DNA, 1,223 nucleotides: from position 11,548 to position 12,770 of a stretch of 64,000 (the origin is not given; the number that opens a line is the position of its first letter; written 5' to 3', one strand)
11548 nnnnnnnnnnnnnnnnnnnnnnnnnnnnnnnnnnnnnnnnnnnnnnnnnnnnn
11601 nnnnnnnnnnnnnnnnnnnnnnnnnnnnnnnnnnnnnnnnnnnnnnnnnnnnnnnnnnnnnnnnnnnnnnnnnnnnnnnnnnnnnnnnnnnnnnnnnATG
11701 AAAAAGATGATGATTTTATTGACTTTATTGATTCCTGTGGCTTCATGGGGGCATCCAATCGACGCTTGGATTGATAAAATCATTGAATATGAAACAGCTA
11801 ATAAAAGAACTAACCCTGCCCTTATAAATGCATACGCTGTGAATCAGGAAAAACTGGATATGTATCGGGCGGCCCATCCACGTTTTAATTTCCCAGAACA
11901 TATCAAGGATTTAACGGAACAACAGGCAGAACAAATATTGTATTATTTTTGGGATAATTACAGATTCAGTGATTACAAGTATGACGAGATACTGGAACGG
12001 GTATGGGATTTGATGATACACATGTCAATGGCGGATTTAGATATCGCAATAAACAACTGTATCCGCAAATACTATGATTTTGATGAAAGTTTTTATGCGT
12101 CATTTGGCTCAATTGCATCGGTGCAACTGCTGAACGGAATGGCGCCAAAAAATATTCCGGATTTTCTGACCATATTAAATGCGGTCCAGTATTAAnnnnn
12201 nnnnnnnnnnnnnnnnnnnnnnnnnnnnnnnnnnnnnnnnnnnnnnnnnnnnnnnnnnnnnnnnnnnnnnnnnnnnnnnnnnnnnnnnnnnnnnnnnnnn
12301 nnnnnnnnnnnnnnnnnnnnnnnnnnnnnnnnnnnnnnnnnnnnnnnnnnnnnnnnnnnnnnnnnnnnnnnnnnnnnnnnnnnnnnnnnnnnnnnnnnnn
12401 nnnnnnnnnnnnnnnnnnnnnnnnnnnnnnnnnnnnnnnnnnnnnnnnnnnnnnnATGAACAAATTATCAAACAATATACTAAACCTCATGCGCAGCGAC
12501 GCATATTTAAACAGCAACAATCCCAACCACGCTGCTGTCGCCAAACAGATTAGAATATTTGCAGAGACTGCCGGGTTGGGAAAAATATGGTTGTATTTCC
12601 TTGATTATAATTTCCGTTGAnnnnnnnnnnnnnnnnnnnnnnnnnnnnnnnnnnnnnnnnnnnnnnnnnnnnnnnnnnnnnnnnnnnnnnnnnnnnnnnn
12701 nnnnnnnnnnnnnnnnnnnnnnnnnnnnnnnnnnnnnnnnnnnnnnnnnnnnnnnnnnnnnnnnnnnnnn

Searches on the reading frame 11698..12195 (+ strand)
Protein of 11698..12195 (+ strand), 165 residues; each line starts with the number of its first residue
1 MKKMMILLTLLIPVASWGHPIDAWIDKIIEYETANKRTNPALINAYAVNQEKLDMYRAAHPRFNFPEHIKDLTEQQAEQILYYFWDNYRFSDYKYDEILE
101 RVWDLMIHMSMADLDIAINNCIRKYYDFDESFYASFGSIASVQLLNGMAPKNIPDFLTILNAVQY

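Call 9: search_protein_families(library=pfam, max_evalue=1, proteins=[window:11698-12195:+])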
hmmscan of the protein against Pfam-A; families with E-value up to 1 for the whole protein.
window:11698-12195:+ (165 aa): 3 families
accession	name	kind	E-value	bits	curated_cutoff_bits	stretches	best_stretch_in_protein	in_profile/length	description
PF05838.17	Glyco_hydro_108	-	0.024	15.6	21.2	1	56-108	31-83/85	Glycosyl hydrolase 108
PF16022.11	DUF4783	-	0.065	13.7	24.1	1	49-97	12-60/102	Domain of unknown function (DUF4783)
PF09593.15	Pathogen_betaC1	-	0.072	13.5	25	1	71-120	59-107/117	Beta-satellite pathogenicity beta C1 protein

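Call 27: search_protein_families(library=phrogs, max_evalue=0.01, proteins=[window:11698-12195:+])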
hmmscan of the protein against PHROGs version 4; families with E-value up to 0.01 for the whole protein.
window:11698-12195:+ (165 aa): 0 families

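Call 39: find_homologous_proteins(query=window:11698-12195:+, max_evalue=0.001)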
Query window:11698-12195:+ (165 aa): 96 proteins with E <= 0.001 among 110 candidates.
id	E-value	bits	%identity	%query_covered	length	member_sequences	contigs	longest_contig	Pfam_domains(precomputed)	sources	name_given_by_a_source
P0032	1.2e-98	346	92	100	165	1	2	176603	-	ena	-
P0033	3.8e-98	344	92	100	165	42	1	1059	-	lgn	-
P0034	7.9e-98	343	92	100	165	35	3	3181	-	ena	-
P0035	1.6e-97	342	90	100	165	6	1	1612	-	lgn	-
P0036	1.3e-96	339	90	100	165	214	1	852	-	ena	-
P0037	3.6e-92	325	88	100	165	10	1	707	-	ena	-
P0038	5.2e-90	318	84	100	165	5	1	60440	-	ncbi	-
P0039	3.8e-87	308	81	100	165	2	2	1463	-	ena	-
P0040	6.0e-87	308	81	100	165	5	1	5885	-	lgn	-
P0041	9.5e-87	307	87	100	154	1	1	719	-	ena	-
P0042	2.1e-84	299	79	100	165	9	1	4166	-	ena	-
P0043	2.7e-84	299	78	100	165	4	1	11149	-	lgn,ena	-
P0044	1.2e-83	297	81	100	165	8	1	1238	-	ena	-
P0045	2.3e-83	296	80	100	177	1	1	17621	-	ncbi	-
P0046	7.6e-81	288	81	95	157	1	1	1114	-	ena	-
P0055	2.1e-66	241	66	100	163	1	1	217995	-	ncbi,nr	ncbi:MAG: hypothetical protein K6B71_03005 [Alphaproteobacteria bacterium]|nr:hypothetical protein [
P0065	1.6e-64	235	66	93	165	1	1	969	PF05838.18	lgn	-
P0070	5.2e-63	230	65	100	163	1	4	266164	-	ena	-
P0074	2.5e-62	228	76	81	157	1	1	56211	PF05838.18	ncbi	-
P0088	7.9e-60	219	59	100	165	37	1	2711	PF05838.18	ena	-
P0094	5.0e-59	217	61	100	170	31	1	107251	-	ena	-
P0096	5.5e-59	217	60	93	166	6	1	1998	PF05838.18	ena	-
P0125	7.4e-27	112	36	100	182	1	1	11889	PF05838.18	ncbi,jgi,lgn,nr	ncbi:MAG: hypothetical protein LBU68_01280 [Rickettsiales bacterium]|jgi:hypothetical protein|nr:hyp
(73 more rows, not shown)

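Call 40: find_encoding_contigs(protein=P0055, flank=5000, max_places=2)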
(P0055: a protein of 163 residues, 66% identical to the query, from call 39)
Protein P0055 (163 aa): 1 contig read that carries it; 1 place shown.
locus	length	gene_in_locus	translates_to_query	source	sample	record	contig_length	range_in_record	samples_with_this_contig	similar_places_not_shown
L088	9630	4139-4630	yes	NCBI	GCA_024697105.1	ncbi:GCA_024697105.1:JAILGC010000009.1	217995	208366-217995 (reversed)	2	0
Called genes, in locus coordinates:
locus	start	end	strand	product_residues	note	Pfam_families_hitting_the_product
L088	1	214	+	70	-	PF02540:NAD_synthase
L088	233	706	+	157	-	PF18907:DUF5662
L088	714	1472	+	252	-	PF00293:NUDIX, PF21906:WHD_NrtR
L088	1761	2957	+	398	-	PF00579:tRNA-synt_1b, PF22421:SYY_C-terminal (faint)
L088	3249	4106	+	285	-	PF05838:Glyco_hydro_108, PF09374:PG_binding_3 (weak)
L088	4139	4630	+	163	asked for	-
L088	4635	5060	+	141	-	PF04343:DUF488, PF22751:DUF488-N3a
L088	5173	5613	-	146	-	PF00293:NUDIX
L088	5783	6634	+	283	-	PF00535:Glycos_transf_2, PF10111:Glyco_tranf_2_2, PF13641:Glyco_tranf_2_3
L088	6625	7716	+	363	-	PF00155:Aminotran_1_2, PF00266:Aminotran_5 (faint), PF01053:Cys_Met_Meta_PP (weak), PF01041:DegT_DnrJ_EryC1, PF01212:Beta_elim_lyase (weak)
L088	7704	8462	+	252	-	PF08795:DUF1796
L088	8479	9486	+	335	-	PF00535:Glycos_transf_2, PF13641:Glyco_tranf_2_3 (weak)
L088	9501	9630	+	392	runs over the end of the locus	PF08545:ACP_syn_III, PF08541:ACP_syn_III_C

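Call 41: find_encoding_contigs(protein=P0070, flank=5000, max_places=2)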
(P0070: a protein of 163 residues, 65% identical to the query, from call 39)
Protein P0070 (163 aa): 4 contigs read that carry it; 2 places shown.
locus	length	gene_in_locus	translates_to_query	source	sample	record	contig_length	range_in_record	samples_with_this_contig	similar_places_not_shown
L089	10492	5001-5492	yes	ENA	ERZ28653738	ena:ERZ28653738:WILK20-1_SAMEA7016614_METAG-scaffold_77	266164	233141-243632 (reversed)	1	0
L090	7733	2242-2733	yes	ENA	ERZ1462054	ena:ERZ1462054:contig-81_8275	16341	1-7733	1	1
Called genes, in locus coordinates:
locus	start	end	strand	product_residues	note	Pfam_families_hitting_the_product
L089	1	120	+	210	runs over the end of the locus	-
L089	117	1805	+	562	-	PF02463:SMC_N (faint), PF11398:DUF2813 (weak), PF13175:AAA_15, PF13304:AAA_21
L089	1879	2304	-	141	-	PF18478:PIN_10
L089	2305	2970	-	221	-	-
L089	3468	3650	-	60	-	-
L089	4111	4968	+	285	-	PF04233:Phage_Mu_F (faint), PF05838:Glyco_hydro_108, PF09374:PG_binding_3 (weak)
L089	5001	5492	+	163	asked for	-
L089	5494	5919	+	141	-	PF04343:DUF488, PF22751:DUF488-N3a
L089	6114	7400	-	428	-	PF00275:EPSP_synthase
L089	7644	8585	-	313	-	PF00701:DHDPS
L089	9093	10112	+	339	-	PF00438:S-AdoMet_synt_N, PF02772:S-AdoMet_synt_M (weak), PF02773:S-AdoMet_synt_C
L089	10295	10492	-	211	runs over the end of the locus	PF13505:OMP_b-brl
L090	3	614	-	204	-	?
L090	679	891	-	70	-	PF12728:HTH_17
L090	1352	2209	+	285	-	PF04233:Phage_Mu_F (faint), PF05838:Glyco_hydro_108, PF09374:PG_binding_3 (weak)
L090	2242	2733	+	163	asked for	-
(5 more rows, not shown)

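Call 42: find_encoding_contigs(protein=P0094, flank=5000, max_places=2)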
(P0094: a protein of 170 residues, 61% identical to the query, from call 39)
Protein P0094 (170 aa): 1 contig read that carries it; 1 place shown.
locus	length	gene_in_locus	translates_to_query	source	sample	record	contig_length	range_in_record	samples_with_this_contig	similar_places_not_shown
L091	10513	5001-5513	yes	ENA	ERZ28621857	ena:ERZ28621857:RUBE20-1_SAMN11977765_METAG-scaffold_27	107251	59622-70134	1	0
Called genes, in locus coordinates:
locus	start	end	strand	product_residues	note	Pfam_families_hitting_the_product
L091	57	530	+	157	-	-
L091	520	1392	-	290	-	PF01745:IPT (faint), PF01715:IPPT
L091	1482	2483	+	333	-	PF00044:Gp_dh_N, PF02800:Gp_dh_C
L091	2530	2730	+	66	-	-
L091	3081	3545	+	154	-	PF03724:META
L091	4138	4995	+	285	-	PF04233:Phage_Mu_F (weak), PF05838:Glyco_hydro_108, PF09374:PG_binding_3 (weak)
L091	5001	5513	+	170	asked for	-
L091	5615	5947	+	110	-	PF05154:TM2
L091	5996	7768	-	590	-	PF06100:MCRA, PF13450:NAD_binding_8 (faint)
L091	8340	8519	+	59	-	PF00471:Ribosomal_L33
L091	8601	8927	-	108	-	-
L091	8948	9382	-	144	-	-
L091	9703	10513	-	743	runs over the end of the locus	PF00521:DNA_topoisoIV, PF03989:DNA_gyraseA_C (faint)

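Call 61: search_protein_families(library=pfam, max_evalue=0.01, proteins=[L089:5494-5919:+])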
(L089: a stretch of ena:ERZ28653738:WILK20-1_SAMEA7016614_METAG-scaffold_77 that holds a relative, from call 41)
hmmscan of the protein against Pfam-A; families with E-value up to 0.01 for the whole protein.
L089:5494-5919:+ (141 aa): 3 families
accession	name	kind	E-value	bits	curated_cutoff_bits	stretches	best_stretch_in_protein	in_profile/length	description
PF04343.18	DUF488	-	1.7e-16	61.4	22.2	1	15-129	3-121/121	Domain of unknown function DUF488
PF22751.1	DUF488-N3a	-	2.3e-09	38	27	1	58-132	37-117/118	Active DUF488-N3 subclade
PF22752.1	DUF488-N3i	-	0.0058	17.6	27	1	58-132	38-114/131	Inactive DUF488-N3 subclade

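Call 73: find_encoding_contigs(protein=window:11698-12195:+, flank=5000, max_places=5)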
Protein window:11698-12195:+ (165 aa): no gene with exactly this product is on record in the collection.

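Call 75: search_protein_families(library=padloc, max_evalue=0.01, proteins=[window:11698-12195:+])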
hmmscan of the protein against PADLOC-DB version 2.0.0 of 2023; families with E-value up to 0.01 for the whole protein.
window:11698-12195:+ (165 aa): 0 families

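Call 76: search_protein_families(library=ncbifam, max_evalue=0.01, proteins=[window:11698-12195:+])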
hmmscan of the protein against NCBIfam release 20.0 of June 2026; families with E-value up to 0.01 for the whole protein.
window:11698-12195:+ (165 aa): 0 families

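Call 105: search_solved_structures(query=A7, max_evalue=1, show_alignments=1)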
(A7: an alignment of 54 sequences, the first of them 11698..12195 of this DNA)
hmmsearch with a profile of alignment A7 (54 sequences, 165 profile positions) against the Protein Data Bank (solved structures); distinct sequences matched with E-value up to 1: 3.
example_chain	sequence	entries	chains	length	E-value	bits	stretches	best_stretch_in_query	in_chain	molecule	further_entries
4yod_A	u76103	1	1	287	0.0049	20.2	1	73-158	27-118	thioredoxin-like protein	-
7qep_D0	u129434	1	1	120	0.26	14.6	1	103-133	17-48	40S RIBOSOMAL PROTEIN S20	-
8a22_Bm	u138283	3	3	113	0.88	12.9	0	68-106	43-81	uS13m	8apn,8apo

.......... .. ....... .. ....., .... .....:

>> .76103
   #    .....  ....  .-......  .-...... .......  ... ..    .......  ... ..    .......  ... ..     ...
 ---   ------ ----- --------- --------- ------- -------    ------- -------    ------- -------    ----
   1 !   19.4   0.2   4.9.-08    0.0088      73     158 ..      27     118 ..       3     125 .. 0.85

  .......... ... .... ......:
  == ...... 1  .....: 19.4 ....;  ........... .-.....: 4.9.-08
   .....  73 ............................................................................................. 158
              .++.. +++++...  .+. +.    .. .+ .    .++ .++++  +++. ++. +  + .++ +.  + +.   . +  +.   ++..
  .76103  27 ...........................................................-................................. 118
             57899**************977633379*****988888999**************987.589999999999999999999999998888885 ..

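Call 109: predict_structure(alignment_id=A7)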
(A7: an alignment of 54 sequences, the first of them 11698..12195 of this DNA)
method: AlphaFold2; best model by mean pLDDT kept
length: 165 residues; sequences in the alignment: 54
mean_pLDDT: 63.1   pTM: 0.40
mean pLDDT of the five models: 63.1, 59.6, 55.3, 53.5, 49.7
residues with pLDDT >= 90: 6; 70-90: 76; 50-70: 22; < 50: 61
segments of 3 or more residues with pLDDT < 50: 1-44, 87-93, 138-147
pLDDT, mean of each block of 10 residues (from residue 1): 40 35 38 36 59 83 89 86 59 60 81 80 79 57 46 73 84
secondary structure, 60 per line:
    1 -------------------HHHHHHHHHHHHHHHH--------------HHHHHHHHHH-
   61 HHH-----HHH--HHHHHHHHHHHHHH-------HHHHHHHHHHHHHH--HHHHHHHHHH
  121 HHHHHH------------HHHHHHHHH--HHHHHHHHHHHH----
elements in order: H20-35 H50-59 H74-87 H95-108 H111-126 H139-147 H150-161

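Call 112: fold_search(model_id=the predicted structure, library=pdb)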
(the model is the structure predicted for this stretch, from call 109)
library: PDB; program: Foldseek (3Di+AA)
matches with E <= 10: 19; with E <= 0.001: 0
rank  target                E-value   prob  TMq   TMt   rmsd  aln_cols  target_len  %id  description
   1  7nb6_A                4.0e+00  0.03  0.17  0.11  16.1       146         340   14  Structure of the autoinducer-2 exporter TqsA from E. coli (released 2022-05-11)
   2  2q13                  4.8e+00  0.01  0.11  0.06  23.9       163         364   13  Crystal structure of BAR-PH domain of APPL1 (released 2007-08-14)
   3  6ejq_F                5.7e+00  0.02  0.17  0.19  16.9       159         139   14  Crystal structure of a C-terminally truncated small terminase protein from the thermophilic bacteriophage G20c (released 2018-10-10)
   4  6ejq_A                6.4e+00  0.02  0.18  0.21  15.7       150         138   14  Crystal structure of a C-terminally truncated small terminase protein from the thermophilic bacteriophage G20c (released 2018-10-10)
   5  4mpm_A                6.7e+00  0.02  0.16  0.17  14.5       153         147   14  Wild-type human neuroglobin (released 2014-01-15)
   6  6zbh_C                6.7e+00  0.01  0.13  0.08  26.2       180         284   12  Merozoite surface protein 1 (MSP-1) from Plasmodium falciparum, alternative conformation 5 (released 2021-05-19)
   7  2x0l_A                7.5e+00  0.02  0.15  0.06  24.8       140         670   14  Crystal structure of a neuro-specific splicing variant of human histone lysine demethylase LSD1. (released 2010-03-02)
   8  8i7o_B8               7.5e+00  0.01  0.12  0.14  25.7       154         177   13  In situ structure of axonemal doublet microtubules in mouse sperm with 16-nm repeat (released 2023-10-11)
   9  3ag0                  8.0e+00  0.02  0.20  0.20  15.9       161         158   12  Crystal structure of carbonmonoxy human cytoglobin (released 2011-02-02)
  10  3wyo_A                8.0e+00  0.02  0.18  0.19  15.0       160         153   11  Heterodimeric myoglobin formed by domain swapping (released 2014-11-19)
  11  4o1t                  8.0e+00  0.02  0.18  0.19  15.7       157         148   11  Crystal structure of murine neuroglobin mutant F106W (released 2014-06-18)
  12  4byy_B                8.0e+00  0.02  0.12  0.11  12.2       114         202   11  Apo GlxR (released 2014-07-30)
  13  7dgm_A                8.4e+00  0.02  0.18  0.19  15.3       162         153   12  The dimeric structure of K79H/G80A/H81A myoglobin (released 2021-02-17)
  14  6v40_C                9.4e+00  0.04  0.24  0.21  11.8       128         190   10  Structure of Salmonella Typhi TtsA (released 2020-01-29)
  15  3bom_A                9.4e+00  0.02  0.21  0.24  15.5       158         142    9  Crystal structure of trout hemoglobin at 1.35 Angstrom resolution (released 2008-01-08)
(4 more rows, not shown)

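Call 113: search_protein_families(library=pfam, max_evalue=0.1, proteins=[L113:2266-2850:+, L113:2924-3112:+])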
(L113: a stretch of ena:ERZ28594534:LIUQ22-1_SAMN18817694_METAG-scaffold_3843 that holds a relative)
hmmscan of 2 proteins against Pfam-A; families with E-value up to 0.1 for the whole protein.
L113:2266-2850:+ (194 aa): 2 families
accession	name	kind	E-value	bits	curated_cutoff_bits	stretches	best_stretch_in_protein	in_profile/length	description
PF00589.27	Phage_integrase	-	1.3e-16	61.3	27.1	1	9-181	5-169/172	Phage integrase family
PF09119.15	SicP-binding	-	0.0065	16.9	25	1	83-121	35-73/84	SicP binding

L113:2924-3112:+ (62 aa): 0 families

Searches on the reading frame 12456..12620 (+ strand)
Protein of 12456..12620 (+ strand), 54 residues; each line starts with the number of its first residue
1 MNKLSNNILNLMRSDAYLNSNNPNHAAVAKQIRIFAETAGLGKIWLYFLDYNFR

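Call 9: search_protein_families(library=pfam, max_evalue=1, proteins=[window:12456-12620:+])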
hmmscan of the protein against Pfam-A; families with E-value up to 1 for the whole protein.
window:12456-12620:+ (54 aa): 1 family
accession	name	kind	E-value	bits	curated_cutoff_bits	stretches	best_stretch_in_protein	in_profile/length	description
PF10909.13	DUF2682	-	0.024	15.2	33.3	1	3-26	3-27/88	Protein of unknown function (DUF2682)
